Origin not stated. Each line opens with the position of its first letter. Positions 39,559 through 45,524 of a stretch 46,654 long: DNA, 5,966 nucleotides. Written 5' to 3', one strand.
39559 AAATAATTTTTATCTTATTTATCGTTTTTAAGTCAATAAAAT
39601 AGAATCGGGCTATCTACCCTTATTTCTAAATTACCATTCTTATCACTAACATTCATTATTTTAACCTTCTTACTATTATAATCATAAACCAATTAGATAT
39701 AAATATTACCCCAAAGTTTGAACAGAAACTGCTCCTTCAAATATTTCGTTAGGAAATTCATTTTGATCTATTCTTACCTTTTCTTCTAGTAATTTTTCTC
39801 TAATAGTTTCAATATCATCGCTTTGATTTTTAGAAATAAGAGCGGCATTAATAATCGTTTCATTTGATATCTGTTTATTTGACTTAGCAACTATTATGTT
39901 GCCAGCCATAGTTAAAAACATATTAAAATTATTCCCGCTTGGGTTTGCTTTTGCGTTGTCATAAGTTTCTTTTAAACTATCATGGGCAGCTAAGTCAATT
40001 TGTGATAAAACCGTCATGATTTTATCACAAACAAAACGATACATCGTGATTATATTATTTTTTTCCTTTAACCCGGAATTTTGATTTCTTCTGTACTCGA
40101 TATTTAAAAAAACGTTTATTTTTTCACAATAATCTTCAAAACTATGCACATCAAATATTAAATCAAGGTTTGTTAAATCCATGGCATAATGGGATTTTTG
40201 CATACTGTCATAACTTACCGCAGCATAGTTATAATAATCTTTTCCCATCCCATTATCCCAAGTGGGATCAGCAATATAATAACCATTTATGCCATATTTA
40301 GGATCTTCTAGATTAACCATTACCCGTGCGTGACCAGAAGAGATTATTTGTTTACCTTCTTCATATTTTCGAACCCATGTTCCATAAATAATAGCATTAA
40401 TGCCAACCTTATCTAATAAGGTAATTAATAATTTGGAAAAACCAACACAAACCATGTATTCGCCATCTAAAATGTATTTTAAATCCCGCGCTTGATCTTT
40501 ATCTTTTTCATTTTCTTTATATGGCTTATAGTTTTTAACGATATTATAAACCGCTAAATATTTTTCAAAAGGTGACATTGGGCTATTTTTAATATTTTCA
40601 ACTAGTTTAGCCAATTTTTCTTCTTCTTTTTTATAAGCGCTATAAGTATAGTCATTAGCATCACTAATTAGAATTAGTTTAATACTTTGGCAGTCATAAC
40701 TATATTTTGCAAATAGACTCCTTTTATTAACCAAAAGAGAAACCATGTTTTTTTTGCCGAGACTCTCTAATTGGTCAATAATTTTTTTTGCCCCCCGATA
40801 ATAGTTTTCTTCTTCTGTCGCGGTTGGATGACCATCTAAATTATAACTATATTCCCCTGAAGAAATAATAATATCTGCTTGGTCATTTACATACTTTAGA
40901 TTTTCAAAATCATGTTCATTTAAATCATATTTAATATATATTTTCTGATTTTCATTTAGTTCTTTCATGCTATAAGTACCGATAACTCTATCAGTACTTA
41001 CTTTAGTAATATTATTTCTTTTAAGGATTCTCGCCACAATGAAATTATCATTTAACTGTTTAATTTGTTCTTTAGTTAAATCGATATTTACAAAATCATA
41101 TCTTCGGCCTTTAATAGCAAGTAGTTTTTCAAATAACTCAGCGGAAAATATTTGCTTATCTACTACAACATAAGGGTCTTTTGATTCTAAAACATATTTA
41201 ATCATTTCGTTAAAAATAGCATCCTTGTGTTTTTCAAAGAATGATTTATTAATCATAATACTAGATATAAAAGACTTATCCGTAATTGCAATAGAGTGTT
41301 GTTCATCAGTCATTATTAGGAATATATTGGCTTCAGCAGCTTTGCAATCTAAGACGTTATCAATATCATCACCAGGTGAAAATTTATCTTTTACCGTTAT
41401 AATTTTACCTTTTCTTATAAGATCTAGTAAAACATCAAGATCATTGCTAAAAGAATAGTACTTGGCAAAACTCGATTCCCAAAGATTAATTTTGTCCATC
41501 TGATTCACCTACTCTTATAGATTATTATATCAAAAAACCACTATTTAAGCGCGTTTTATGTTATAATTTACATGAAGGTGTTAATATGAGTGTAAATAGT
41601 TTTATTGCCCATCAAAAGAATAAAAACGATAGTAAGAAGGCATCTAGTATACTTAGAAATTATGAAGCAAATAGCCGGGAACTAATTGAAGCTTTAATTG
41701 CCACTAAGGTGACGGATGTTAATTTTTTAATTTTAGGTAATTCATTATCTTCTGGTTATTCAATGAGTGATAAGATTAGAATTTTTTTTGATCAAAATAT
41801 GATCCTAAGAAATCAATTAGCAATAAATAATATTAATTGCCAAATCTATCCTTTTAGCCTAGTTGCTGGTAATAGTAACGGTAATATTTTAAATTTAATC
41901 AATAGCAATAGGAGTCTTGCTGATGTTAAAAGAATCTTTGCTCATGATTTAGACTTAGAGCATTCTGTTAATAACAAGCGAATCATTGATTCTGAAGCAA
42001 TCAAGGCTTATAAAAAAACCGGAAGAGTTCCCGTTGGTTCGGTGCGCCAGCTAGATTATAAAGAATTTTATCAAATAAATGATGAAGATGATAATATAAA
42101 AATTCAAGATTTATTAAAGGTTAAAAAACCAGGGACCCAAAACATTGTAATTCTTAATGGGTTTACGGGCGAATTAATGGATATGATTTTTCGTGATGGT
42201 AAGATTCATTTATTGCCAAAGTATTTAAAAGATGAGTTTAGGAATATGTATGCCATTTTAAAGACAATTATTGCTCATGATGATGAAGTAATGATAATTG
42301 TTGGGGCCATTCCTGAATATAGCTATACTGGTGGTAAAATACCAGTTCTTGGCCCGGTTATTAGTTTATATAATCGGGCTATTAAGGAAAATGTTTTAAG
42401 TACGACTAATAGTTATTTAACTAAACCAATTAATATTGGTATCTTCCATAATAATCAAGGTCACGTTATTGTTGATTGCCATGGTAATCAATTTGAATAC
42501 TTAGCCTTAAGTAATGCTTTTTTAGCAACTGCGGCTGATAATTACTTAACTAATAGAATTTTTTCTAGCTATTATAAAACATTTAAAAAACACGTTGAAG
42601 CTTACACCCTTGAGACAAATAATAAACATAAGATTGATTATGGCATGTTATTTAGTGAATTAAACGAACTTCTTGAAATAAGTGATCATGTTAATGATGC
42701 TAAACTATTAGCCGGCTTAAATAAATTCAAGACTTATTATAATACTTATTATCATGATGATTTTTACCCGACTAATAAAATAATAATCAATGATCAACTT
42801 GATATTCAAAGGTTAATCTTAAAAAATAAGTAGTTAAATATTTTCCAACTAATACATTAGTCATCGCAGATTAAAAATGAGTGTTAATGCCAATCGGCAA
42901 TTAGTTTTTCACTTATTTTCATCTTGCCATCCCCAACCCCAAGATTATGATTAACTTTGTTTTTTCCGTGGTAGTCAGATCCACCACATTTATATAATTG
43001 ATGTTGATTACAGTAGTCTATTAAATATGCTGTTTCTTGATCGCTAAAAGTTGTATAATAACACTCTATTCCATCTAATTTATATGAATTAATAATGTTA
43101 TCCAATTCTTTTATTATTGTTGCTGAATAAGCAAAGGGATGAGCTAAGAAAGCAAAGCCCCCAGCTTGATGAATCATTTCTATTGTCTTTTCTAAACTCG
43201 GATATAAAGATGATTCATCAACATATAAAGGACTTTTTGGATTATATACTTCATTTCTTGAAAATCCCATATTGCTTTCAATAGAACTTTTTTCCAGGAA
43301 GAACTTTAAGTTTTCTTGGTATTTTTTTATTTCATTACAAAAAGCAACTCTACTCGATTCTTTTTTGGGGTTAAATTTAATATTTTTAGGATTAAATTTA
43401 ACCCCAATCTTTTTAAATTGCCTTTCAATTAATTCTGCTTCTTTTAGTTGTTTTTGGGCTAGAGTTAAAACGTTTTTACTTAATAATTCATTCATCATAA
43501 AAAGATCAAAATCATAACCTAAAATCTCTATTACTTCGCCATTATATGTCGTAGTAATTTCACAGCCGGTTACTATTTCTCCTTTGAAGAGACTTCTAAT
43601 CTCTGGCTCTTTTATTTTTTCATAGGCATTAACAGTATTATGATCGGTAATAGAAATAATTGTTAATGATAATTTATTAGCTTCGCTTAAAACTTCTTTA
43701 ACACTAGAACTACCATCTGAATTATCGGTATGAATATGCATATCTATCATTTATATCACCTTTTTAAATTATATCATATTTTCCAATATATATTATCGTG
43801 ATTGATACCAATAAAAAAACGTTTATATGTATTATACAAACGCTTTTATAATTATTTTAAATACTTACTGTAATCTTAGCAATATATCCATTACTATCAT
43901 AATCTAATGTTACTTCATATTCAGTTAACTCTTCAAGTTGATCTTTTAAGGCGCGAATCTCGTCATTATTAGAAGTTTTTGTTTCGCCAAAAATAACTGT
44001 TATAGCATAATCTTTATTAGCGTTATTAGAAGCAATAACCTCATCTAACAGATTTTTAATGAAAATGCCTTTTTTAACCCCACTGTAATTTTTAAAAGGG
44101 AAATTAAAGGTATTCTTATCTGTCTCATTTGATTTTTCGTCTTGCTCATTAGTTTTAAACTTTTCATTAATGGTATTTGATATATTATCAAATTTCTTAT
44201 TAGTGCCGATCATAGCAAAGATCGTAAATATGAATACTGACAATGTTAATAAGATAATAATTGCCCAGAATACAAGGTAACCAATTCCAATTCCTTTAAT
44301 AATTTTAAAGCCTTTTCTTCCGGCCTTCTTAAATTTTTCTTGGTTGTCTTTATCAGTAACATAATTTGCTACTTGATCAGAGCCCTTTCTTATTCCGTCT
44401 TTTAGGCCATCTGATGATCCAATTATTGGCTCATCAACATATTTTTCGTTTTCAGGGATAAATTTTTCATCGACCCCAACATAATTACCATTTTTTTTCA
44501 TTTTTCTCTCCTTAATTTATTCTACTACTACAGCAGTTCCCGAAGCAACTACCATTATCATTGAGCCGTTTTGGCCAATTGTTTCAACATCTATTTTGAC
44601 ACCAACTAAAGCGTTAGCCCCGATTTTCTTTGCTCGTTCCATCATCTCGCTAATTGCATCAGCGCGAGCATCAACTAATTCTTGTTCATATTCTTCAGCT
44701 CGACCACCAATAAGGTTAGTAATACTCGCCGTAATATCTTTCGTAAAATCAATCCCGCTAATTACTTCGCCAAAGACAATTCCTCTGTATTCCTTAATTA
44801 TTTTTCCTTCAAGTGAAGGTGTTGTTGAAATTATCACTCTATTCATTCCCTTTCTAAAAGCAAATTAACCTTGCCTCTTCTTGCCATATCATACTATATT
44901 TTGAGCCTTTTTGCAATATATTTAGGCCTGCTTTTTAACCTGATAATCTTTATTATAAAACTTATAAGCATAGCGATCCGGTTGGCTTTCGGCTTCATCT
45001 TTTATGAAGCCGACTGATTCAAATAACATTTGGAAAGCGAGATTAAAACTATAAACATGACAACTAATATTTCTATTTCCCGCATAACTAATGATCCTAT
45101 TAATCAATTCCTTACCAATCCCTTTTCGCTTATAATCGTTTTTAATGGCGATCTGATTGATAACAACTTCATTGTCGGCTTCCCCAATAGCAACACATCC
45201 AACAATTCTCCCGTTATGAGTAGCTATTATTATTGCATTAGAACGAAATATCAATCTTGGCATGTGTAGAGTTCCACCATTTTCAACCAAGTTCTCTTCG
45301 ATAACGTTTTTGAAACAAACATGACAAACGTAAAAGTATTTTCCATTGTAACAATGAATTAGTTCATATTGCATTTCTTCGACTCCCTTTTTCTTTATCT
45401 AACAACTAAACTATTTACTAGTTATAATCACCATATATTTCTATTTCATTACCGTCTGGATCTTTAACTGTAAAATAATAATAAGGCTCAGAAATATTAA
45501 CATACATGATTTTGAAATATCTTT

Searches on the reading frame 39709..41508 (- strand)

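Call 36: search_protein_families(library=pfam, proteins=[window:39709-41508:-], max_evalue=0.001)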
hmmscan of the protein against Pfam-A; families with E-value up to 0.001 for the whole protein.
window:39709-41508:- (600 aa): 1 family
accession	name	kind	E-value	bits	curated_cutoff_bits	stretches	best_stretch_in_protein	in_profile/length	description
PF01841.26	Transglut_core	-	2e-05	25.3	23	1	301-400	2-98/108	Transglutaminase-like superfamily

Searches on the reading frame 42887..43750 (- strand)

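Call 36: search_protein_families(library=pfam, proteins=[window:42887-43750:-], max_evalue=0.001)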
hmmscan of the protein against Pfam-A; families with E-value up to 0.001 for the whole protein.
window:42887-43750:- (288 aa): 1 family
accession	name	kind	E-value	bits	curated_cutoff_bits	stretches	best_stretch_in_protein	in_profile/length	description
PF02811.25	PHP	-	4.1e-09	37.4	26.4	1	3-131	1-71/164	PHP domain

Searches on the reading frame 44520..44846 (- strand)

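Call 36: search_protein_families(library=pfam, proteins=[window:44520-44846:-], max_evalue=0.001)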
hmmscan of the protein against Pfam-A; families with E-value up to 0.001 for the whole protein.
window:44520-44846:- (109 aa): 2 families
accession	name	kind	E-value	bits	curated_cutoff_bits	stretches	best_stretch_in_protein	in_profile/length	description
PF01906.23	YbjQ_1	-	1.8e-35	122.1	23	1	4-108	1-103/103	Putative heavy-metal-binding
PF23025.1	YbjQ_2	-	1.4e-06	29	29.1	1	55-108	51-101/103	C2 domain-containing protein 5, YbjQ-like domain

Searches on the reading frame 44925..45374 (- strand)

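Call 36: search_protein_families(library=pfam, proteins=[window:44925-45374:-], max_evalue=0.001)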
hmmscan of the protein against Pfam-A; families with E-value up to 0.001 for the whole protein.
window:44925-45374:- (150 aa): 4 families
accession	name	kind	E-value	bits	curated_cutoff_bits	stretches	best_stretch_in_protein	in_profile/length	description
PF00583.31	Acetyltransf_1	-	2.6e-12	47.5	20.7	1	45-123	32-116/116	Acetyltransferase (GNAT) family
PF13508.13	Acetyltransf_7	-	8.3e-12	45.8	27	1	46-124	3-83/84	Acetyltransferase (GNAT) domain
PF13673.13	Acetyltransf_10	-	6e-10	39.6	23.6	1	46-131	31-115/128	Acetyltransferase (GNAT) domain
PF13420.13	Acetyltransf_4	-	0.00068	20.1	24.3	1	53-124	56-135/155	Acetyltransferase (GNAT) domain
